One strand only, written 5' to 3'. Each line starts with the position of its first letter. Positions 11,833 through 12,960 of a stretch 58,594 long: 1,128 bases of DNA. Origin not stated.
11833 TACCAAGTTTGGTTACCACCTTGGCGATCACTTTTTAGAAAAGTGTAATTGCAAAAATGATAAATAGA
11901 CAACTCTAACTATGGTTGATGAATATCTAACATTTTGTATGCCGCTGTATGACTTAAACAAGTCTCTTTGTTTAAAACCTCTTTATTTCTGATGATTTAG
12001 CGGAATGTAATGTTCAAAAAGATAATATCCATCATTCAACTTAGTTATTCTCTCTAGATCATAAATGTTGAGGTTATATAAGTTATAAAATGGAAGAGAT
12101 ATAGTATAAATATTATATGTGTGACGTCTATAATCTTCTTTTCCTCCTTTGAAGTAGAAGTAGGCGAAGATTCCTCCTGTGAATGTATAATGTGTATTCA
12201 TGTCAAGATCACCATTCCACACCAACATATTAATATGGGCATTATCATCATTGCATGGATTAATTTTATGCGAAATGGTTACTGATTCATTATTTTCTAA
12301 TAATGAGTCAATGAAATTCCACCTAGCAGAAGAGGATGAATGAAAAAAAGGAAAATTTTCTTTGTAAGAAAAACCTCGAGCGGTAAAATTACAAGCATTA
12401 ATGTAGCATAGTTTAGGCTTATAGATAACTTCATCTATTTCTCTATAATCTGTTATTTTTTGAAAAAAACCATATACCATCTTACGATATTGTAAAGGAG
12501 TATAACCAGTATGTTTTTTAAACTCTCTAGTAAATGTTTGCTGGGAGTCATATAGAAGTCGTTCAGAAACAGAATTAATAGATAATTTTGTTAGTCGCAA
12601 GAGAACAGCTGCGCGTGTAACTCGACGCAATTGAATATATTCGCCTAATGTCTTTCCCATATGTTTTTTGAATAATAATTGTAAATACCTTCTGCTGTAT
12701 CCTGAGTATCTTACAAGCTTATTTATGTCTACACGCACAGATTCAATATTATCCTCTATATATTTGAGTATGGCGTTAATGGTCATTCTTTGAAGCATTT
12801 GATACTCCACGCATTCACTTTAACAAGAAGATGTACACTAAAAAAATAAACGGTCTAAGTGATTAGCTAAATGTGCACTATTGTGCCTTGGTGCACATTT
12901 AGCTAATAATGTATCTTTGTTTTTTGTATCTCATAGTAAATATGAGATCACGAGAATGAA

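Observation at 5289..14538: A shared palindromic motif upstream of the fimbrial operon, a Rob-like AraC regulator and the tpx-like gene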

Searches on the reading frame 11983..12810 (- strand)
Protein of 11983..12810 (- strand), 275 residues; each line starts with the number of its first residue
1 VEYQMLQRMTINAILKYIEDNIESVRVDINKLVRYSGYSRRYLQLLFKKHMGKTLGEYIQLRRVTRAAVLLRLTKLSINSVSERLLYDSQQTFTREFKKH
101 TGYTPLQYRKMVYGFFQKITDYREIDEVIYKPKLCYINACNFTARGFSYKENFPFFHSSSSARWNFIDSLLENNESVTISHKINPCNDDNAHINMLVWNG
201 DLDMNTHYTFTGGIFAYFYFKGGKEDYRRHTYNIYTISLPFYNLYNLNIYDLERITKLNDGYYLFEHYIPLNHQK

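Call 19: search_solved_structures(query=window:11983-12810:-, max_evalue=0.01, show_alignments=2)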
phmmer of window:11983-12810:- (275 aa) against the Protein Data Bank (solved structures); distinct sequences matched with E-value up to 0.01: 14.
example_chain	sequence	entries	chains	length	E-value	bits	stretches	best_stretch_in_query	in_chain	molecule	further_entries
1bl0_A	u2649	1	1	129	3.7e-18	69.4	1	7-110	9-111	PROTEIN (MULTIPLE ANTIBIOTIC RESISTANCE PROTEIN)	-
1xs9_A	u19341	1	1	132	4e-18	69.3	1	7-110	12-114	Multiple antibiotic resistance protein marA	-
7vwy_G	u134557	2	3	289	1.5e-16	64.1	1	11-111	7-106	Right origin-binding protein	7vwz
1d5y_A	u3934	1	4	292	1.9e-16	63.8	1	13-111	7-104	ROB TRANSCRIPTION FACTOR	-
7w5w_J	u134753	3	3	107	4.5e-15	59.3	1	10-110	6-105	Regulatory protein SoxS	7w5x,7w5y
7bef_G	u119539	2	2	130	7.7e-15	58.5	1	6-111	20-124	Transcriptional activator RamA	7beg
6swi_A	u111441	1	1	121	1.2e-09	41.4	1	15-111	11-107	Two-component response regulator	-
2k9s_A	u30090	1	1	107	8.8e-09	38.6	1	14-109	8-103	Arabinose operon regulatory protein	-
3oou_A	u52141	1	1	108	1.1e-08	38.4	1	13-111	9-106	Lin2118 protein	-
3lsg_A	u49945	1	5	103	6.9e-08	35.7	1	17-110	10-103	Two-component response regulator yesN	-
4fe4_A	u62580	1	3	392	1.4e-07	34.6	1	11-110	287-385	Xylose operon regulatory protein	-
4fe7_A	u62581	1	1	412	1.6e-07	34.5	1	11-110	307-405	Xylose operon regulatory protein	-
3oio_A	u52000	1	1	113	6.4e-07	32.5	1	15-109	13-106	Transcriptional regulator (AraC-type DNA-binding domain-containing proteins)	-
12aw_A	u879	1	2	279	0.00012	25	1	11-111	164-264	HYBRID TWO-COMPONENT SYSTEM PROTEIN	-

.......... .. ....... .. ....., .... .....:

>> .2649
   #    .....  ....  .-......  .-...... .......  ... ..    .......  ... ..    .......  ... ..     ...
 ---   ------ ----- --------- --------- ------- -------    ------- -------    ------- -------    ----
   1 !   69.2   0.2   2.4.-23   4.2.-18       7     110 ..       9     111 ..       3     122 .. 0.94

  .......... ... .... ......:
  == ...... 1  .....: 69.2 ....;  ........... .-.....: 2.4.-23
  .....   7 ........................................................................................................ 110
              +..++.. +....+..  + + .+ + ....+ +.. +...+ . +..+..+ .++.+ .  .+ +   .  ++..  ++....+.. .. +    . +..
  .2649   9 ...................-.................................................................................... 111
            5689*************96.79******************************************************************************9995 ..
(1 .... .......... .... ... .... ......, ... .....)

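Call 20: profile_search(protein=window:11983-12810:-)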
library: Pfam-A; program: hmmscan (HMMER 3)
A. the first sequence (275 residues): domains with independent E <= 10: 4; with E <= 0.001: 2
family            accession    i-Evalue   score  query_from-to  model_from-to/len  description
HTH_18            PF12833.13    3.6e-20    72.5      33-110         2-79/80  Helix-turn-helix domain
HTH_AraC          PF00165.29    4.6e-10    39.8      71-110         1-42/42  Bacterial regulatory helix-turn-helix proteins, AraC family
HTH_AraC          PF00165.29     0.0017    18.9      34-60         16-42/42  Bacterial regulatory helix-turn-helix proteins, AraC family
GyrI-like         PF06445.20       0.18    12.5     208-271        87-154/155  GyrI-like small molecule binding domain

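Call 21: search_dna_similar(query=window:11983-12810:-, collection=plasmids, mode=protein, max_rows=60, rows=spread, max_evalue=1e-20)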
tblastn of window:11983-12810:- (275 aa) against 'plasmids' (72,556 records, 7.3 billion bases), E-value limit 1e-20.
Records with a match: 346; places in all: 391; records where one place covers at least 80% of the query: 343.
Best place of each record, by identity: >=99% 45; 95-99% 3; 60-80% 1; <60% 297.
By first word of the organism name: Escherichia 273; Yersinia 61; Salmonella 11; Edwardsiella 1.
By predicted mobility (MOB-suite, as given by PLSDB): conjugative 219; non-mobilizable 93; mobilizable 34.
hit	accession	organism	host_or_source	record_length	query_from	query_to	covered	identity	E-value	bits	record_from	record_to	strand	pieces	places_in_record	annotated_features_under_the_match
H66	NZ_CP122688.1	Escherichia coli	Sus scrofa,feces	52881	1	275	100%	99.6%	2e-173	537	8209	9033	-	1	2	helix-turn-helix transcriptional regulator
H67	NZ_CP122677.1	Escherichia coli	Sus scrofa,feces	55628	1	275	100%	99.6%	2e-173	537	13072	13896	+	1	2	helix-turn-helix transcriptional regulator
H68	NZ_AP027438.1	Escherichia coli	Sus scrofa,cell culture,feces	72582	1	275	100%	99.6%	2e-173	537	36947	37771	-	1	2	helix-turn-helix transcriptional regulator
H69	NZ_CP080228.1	Escherichia coli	Sus scrofa domesticus,clinical sample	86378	1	275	100%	99.6%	2e-173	537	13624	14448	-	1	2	helix-turn-helix transcriptional regulator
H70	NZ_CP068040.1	Escherichia coli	swine,intestinal tract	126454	1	275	100%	99.6%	2e-173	537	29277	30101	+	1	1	helix-turn-helix transcriptional regulator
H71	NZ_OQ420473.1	Escherichia coli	-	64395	1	275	100%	99.3%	8e-173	535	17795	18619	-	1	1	helix-turn-helix transcriptional regulator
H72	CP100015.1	Escherichia coli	cell culture,gut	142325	1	275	100%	99.3%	1e-172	535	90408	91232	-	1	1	helix-turn-helix transcriptional regulator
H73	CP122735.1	Escherichia coli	Sus scrofa,feces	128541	1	275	100%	99.3%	3e-172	534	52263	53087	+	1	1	helix-turn-helix transcriptional regulator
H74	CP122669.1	Escherichia coli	Sus scrofa,feces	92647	1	275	100%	98.2%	1e-169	526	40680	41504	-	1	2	helix-turn-helix transcriptional regulator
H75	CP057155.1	Escherichia coli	culture,Pooled cattle faecal samples ...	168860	2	271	98%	50.0%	4e-70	241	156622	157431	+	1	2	helix-turn-helix domain-containing protein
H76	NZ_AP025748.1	Escherichia sp. HH091_1A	Bos taurus,feces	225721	4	271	97%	48.9%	1e-68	237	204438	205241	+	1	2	helix-turn-helix domain-containing protein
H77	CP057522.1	Escherichia coli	culture,Pooled sheep faecal samples ...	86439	1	271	99%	48.2%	1e-63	223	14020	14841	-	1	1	helix-turn-helix domain-containing protein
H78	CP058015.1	Escherichia coli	culture,Pooled sheep faecal samples ...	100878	1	271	99%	48.2%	1e-63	223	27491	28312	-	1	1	helix-turn-helix domain-containing protein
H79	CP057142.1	Escherichia coli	culture,Pooled cattle faecal samples ...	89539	1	271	99%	48.2%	2e-63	222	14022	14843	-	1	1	helix-turn-helix domain-containing protein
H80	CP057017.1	Escherichia coli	culture,Pooled cattle faecal samples ...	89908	1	271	99%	48.2%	2e-63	222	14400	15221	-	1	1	helix-turn-helix domain-containing protein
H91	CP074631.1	Salmonella enterica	environmental,water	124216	5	272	97%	46.7%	2e-62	219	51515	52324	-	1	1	helix-turn-helix transcriptional regulator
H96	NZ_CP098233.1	Escherichia coli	bovine,whole organism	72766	1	271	99%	44.5%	4e-57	204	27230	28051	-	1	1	helix-turn-helix domain-containing protein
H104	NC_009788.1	Escherichia coli O139:H28 str. E24377A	-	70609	5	274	98%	44.0%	1e-54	196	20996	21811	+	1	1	helix-turn-helix domain-containing protein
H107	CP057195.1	Escherichia coli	culture,Pooled sheep faecal samples ...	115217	1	271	99%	42.0%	5e-51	186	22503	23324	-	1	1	helix-turn-helix domain-containing protein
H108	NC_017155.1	Yersinia pestis D106004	-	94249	5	271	97%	40.9%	4e-47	175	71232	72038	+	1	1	caf1R: F1 operon transcriptional regulator Caf1R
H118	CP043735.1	Escherichia coli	Pork Chops bone-in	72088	6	271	97%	38.0%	2e-42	161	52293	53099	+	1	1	helix-turn-helix domain-containing protein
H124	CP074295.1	Salmonella enterica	food,mixture corn and egg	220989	3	262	95%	35.8%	4e-30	125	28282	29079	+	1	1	helix-turn-helix domain-containing protein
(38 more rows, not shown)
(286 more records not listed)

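Call 25: get_annotated_region(hit=H108, flank=3000)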
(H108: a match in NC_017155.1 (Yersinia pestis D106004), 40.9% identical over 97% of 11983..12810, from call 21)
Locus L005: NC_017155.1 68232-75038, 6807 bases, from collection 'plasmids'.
description: Yersinia pestis D106004 plasmid pMT1, complete sequence
organism: Yersinia pestis D106004 (NCBI taxid 637382)
taxonomy: Bacteria; Pseudomonadota; Gammaproteobacteria; Enterobacterales; Yersiniaceae; Yersinia; Yersinia pestis; Yersinia pestis D106004
host: -; source: -; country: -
typing (MOB-suite, as given by PLSDB): non-mobilizable; replicon IncFIB
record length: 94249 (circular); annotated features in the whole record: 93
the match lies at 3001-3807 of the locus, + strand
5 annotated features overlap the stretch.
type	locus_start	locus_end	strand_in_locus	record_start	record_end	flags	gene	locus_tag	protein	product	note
CDS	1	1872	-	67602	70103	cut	caf1A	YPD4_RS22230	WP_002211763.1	F1 capsule-anchoring usher protein Caf1A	-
CDS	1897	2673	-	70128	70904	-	caf1M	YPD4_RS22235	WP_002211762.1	F1 capsule chaperone Caf1M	-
CDS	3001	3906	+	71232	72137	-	caf1R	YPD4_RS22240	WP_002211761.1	F1 operon transcriptional regulator Caf1R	-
CDS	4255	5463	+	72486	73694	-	-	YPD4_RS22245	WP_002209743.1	IS256 family transposase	-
CDS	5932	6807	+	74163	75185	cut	-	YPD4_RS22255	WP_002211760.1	IS110-like element IS1618 family transposase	GO:0006313 - DNA transposition [Evidence IEA]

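Call 35: get_annotated_region(hit=H75, flank=6000)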
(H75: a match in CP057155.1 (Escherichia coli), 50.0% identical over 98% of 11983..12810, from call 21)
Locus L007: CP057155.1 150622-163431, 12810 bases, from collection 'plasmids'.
description: Escherichia coli strain RHB35-C09 plasmid pRHB35-C09_2, complete sequence
organism: Escherichia coli (NCBI taxid 562)
taxonomy: Bacteria; Pseudomonadota; Gammaproteobacteria; Enterobacterales; Enterobacteriaceae; Escherichia; Escherichia coli
host: -; source: culture,Pooled cattle faecal samples collected from floor of farm; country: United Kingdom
typing (MOB-suite, as given by PLSDB): conjugative; replicon IncFIA,IncFIB; relaxase MOBF,MOBP; mating-pair formation MPF_F
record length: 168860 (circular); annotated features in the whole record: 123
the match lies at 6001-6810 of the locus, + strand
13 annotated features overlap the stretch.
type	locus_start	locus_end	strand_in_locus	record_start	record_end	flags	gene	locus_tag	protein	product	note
CDS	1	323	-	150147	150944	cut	faeH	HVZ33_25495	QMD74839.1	F4 (K88) fimbria minor subunit FaeH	-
CDS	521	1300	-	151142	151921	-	-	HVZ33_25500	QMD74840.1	hypothetical protein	-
CDS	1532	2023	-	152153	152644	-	faeF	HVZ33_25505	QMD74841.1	F4 (K88) fimbria minor subunit FaeF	-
CDS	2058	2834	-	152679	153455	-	faeE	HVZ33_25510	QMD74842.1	F4 (K88) fimbrial chaperone FaeE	-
CDS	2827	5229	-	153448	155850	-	faeD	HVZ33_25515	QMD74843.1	F4 (K88) fimbrial usher FaeD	-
CDS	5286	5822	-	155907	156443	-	-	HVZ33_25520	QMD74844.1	type 1 fimbrial protein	-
CDS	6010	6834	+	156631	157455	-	-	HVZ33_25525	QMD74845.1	helix-turn-helix domain-containing protein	-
CDS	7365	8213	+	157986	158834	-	-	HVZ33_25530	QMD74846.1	helix-turn-helix domain-containing protein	-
CDS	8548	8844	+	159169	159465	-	-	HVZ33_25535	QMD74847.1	hypothetical protein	-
CDS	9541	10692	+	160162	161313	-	-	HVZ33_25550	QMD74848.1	IS30-like element IS30 family transposase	-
CDS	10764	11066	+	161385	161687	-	-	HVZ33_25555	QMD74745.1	hypothetical protein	-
CDS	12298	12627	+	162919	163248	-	-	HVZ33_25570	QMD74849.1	IS66 family insertion sequence hypothetical protein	-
CDS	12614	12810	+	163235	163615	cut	tnpB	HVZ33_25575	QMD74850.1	IS66 family insertion sequence element accessory protein TnpB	-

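Call 36: get_annotated_region(hit=H77, flank=6000)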
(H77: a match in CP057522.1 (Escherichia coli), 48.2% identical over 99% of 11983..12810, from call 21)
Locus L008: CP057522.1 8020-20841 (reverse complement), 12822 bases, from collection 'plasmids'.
description: Escherichia coli strain RHB23-C14 plasmid pRHB23-C14_3, complete sequence
organism: Escherichia coli (NCBI taxid 562)
taxonomy: Bacteria; Pseudomonadota; Gammaproteobacteria; Enterobacterales; Enterobacteriaceae; Escherichia; Escherichia coli
host: -; source: culture,Pooled sheep faecal samples collected from floor of farm; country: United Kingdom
typing (MOB-suite, as given by PLSDB): conjugative; replicon IncFIA,IncFIB,IncFIC; relaxase MOBF; mating-pair formation MPF_F
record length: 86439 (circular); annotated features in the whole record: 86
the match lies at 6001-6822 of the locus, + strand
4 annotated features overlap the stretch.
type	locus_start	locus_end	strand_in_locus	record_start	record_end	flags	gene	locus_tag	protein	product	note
CDS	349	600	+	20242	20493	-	-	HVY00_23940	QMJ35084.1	HTH domain-containing protein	-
CDS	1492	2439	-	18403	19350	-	-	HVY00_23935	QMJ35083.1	DMT family transporter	-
CDS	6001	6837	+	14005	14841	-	-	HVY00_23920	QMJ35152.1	helix-turn-helix domain-containing protein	-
CDS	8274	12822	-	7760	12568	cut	-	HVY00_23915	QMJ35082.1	autotransporter outer membrane beta-barrel domain-containing protein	-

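Call 37: get_annotated_region(hit=H91, flank=6000)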
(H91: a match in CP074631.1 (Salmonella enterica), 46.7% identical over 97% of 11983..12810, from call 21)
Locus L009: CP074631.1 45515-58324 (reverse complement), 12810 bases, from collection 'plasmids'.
description: Salmonella enterica strain CFSAN029879 plasmid pCFSAN029879, complete sequence
organism: Salmonella enterica (NCBI taxid 28901)
taxonomy: Bacteria; Pseudomonadota; Gammaproteobacteria; Enterobacterales; Enterobacteriaceae; Salmonella; Salmonella enterica
host: -; source: environmental,water; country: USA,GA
typing (MOB-suite, as given by PLSDB): non-mobilizable; replicon IncFIB
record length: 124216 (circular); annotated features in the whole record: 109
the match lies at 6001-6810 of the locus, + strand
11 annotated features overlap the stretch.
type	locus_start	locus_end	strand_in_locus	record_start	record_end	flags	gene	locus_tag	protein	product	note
CDS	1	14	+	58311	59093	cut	-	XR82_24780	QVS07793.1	EAL domain-containing protein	-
CDS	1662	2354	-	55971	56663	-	-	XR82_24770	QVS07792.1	fimbrial chaperone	-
CDS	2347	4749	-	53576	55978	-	pefC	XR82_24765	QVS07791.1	PefC/AfrB family outer membrane usher protein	-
CDS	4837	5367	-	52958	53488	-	-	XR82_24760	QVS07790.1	fimbrial protein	-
CDS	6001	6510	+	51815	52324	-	-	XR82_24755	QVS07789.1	helix-turn-helix transcriptional regulator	-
CDS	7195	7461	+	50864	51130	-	-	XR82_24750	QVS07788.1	type II toxin-antitoxin system ParD family antitoxin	-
CDS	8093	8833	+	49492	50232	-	-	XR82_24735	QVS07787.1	site-specific integrase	-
CDS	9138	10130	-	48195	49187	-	-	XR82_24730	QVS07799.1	RepB family plasmid replication initiator protein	-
CDS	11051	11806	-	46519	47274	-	-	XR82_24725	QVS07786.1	conjugal transfer protein TraX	-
CDS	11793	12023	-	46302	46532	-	-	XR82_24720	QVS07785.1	hypothetical protein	-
CDS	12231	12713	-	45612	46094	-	-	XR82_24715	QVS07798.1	thermonuclease family protein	-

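Call 38: get_annotated_region(hit=H104, flank=6000)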
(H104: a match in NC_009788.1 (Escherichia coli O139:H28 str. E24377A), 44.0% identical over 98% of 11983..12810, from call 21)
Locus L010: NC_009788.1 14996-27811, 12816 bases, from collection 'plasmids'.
description: Escherichia coli O139:H28 str. E24377A plasmid pETEC_73, complete sequence
organism: Escherichia coli O139:H28 str. E24377A (NCBI taxid 331111)
taxonomy: Bacteria; Pseudomonadota; Gammaproteobacteria; Enterobacterales; Enterobacteriaceae; Escherichia; Escherichia coli; Escherichia coli O139:H28 str. E24377A
host: -; source: -; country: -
typing (MOB-suite, as given by PLSDB): mobilizable; replicon IncI-gamma/K1; relaxase MOBP,MOBP
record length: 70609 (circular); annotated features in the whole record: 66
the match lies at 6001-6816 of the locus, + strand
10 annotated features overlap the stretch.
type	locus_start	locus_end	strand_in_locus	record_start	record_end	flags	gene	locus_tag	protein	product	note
CDS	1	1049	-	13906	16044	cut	-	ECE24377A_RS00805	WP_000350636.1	AAA family ATPase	-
CDS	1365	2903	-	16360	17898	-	-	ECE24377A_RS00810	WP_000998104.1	IS66 family transposase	-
CDS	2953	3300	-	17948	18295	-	tnpB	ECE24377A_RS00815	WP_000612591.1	IS66 family insertion sequence element accessory protein TnpB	-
CDS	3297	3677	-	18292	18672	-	-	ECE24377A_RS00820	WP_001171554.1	transposase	GO:0006313 - DNA transposition [Evidence IEA]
CDS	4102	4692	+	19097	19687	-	-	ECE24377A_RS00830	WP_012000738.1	hypothetical protein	-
CDS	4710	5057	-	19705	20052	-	-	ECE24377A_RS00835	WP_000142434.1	DUF6404 family protein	-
CDS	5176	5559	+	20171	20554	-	-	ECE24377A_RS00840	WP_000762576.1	colicin E1 family microcin immunity protein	GO:0030153 - bacteriocin immunity [Evidence IEA]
CDS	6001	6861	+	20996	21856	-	-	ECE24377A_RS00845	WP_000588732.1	helix-turn-helix domain-containing protein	GO:0006355 - regulation of DNA-templated transcription [Evidence IEA]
CDS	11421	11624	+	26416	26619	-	-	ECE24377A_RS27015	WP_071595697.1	ANR family transcriptional regulator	-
CDS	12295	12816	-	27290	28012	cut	-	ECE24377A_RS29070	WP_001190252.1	reverse transcriptase domain-containing protein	-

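Call 68: get_annotated_region(hit=H96, flank=5000)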
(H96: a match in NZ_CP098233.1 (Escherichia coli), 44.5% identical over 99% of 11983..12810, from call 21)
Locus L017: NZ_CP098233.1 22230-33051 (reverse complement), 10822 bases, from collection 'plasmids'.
description: Escherichia coli strain XJ34 plasmid unnamed2, complete sequence
organism: Escherichia coli (NCBI taxid 562)
taxonomy: Bacteria; Pseudomonadota; Gammaproteobacteria; Enterobacterales; Enterobacteriaceae; Escherichia; Escherichia coli
host: -; source: bovine,whole organism; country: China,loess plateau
typing (MOB-suite, as given by PLSDB): non-mobilizable; replicon IncFIB,IncFIC,IncFII,rep_cluster_2244
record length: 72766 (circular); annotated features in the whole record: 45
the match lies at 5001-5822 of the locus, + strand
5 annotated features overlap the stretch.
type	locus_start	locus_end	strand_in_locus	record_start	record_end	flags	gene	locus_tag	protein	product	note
CDS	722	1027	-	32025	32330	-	ccdB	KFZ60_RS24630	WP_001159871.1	type II toxin-antitoxin system toxin CcdB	-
CDS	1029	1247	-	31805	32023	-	ccdA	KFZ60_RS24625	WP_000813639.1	type II toxin-antitoxin system antitoxin CcdA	-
CDS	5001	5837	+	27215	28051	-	-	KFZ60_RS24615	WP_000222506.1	helix-turn-helix domain-containing protein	GO:0006355 - regulation of DNA-templated transcription [Evidence IEA]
CDS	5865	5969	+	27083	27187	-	-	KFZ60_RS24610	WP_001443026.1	IS3 family transposase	-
CDS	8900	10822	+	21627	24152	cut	-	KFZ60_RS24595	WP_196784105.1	autotransporter outer membrane beta-barrel domain-containing protein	GO:0046819 - protein secretion by the type V secretion system [Evidence IEA]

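Call 69: get_annotated_region(hit=H107, flank=5000)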
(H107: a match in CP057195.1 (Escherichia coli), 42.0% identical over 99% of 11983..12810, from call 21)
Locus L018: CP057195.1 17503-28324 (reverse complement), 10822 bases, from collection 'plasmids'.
description: Escherichia coli strain RHB33-C12 plasmid pRHB33-C12_2, complete sequence
organism: Escherichia coli (NCBI taxid 562)
taxonomy: Bacteria; Pseudomonadota; Gammaproteobacteria; Enterobacterales; Enterobacteriaceae; Escherichia; Escherichia coli
host: -; source: culture,Pooled sheep faecal samples collected from floor of farm; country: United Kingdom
typing (MOB-suite, as given by PLSDB): conjugative; replicon IncFIA,IncFIA,IncFII; relaxase MOBF; mating-pair formation MPF_F
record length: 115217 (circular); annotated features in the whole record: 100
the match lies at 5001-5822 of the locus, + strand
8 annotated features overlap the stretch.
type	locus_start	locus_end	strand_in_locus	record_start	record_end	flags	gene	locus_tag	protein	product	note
CDS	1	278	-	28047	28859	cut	-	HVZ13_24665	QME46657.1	fimbrial protein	-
CDS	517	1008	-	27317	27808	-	faeF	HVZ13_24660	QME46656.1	F4 (K88) fimbria minor subunit FaeF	-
CDS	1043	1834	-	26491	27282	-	faeE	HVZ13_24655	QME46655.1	F4 (K88) fimbrial chaperone FaeE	-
CDS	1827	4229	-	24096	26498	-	faeD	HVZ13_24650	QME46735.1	F4 (K88) fimbrial usher FaeD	-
CDS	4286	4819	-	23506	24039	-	-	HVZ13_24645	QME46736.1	type 1 fimbrial protein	-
CDS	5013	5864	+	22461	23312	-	-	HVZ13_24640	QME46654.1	helix-turn-helix domain-containing protein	-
CDS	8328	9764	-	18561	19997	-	hlyD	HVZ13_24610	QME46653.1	alpha-hemolysin T1SS ABC transporter subunit HlyD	-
CDS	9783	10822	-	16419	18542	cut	-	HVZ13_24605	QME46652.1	type I secretion system permease/ATPase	-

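Call 70: get_annotated_region(hit=H118, flank=5000)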
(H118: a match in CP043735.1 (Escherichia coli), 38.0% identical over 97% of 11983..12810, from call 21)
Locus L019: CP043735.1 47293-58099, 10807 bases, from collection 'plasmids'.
description: Escherichia coli strain CVM N17EC1164 plasmid pN17EC1164-2, complete sequence
organism: Escherichia coli (NCBI taxid 562)
taxonomy: Bacteria; Pseudomonadota; Gammaproteobacteria; Enterobacterales; Enterobacteriaceae; Escherichia; Escherichia coli
host: -; source: Pork Chops bone-in; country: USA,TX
typing (MOB-suite, as given by PLSDB): mobilizable; replicon IncFIA,IncFIA,IncFIB; relaxase MOBF
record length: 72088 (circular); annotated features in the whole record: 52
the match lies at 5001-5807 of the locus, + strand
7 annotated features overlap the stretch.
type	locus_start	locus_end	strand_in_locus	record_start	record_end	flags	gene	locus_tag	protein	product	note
CDS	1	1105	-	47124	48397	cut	-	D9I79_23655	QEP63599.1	IS3 family transposase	-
CDS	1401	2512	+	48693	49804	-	-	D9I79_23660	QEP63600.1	IS3 family transposase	-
CDS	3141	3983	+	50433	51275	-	-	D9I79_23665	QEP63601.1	helix-turn-helix transcriptional regulator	-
CDS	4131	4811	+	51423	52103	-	-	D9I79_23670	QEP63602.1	EAL domain-containing protein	-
CDS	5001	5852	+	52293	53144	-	-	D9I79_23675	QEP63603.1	helix-turn-helix domain-containing protein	-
CDS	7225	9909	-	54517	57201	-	-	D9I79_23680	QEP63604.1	autotransporter domain-containing protein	-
CDS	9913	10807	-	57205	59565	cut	-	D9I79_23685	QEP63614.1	polysaccharide lyase 8 family protein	-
